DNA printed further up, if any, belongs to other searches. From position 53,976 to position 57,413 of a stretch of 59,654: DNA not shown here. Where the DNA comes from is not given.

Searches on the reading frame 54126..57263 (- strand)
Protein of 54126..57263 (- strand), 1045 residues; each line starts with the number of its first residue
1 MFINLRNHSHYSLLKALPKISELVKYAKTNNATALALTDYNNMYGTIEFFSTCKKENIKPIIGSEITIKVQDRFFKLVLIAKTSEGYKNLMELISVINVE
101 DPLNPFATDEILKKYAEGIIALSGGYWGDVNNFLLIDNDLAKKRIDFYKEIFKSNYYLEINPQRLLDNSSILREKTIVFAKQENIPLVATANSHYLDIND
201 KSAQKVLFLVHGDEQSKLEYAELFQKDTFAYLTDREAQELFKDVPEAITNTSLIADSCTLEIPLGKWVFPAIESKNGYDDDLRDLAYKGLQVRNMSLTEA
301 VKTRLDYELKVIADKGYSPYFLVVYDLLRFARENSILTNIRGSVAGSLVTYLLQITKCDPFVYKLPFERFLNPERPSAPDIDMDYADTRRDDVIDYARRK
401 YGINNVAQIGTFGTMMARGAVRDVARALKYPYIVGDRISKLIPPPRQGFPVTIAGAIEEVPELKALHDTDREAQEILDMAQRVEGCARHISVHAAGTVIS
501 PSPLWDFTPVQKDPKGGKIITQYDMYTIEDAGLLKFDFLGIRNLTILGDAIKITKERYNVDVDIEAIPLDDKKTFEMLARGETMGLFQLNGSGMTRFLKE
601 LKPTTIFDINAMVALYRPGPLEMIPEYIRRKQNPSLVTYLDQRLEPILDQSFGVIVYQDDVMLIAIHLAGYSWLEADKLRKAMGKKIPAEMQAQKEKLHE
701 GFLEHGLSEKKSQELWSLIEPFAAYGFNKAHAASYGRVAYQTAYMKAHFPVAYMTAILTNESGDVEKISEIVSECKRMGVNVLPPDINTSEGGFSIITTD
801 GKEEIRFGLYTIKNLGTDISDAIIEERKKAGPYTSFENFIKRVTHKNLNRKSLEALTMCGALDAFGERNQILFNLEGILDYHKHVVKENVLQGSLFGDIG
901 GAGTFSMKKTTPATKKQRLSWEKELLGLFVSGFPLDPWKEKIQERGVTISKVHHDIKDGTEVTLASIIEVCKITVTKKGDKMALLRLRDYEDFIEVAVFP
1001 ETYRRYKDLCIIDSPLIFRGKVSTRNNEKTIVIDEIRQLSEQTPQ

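Call 42: search_protein_families(library=pfam, proteins=[window:54126-57263:-], max_evalue=0.0001)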
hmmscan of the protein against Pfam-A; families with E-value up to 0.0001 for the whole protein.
window:54126-57263:- (1045 aa): 5 families
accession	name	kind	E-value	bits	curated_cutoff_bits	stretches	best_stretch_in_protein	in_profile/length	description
PF07733.18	DNA_pol3_alpha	-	8.1e-90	301.4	23.9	1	282-540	3-260/260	Bacterial DNA polymerase III alpha NTPase domain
PF17657.6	DNA_pol3_finger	-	2.9e-54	183.3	22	1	543-705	1-165/166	Bacterial DNA polymerase III alpha subunit finger domain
PF02811.25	PHP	-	3.3e-39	135.3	26.4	1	5-162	2-163/164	PHP domain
PF14579.12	HHH_6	-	1.5e-26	92.9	25.6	1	779-869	1-88/90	Helix-hairpin-helix motif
PF01336.31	tRNA_anti-codon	-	3.9e-08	33.6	27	1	974-1038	11-74/75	OB-fold nucleic acid binding domain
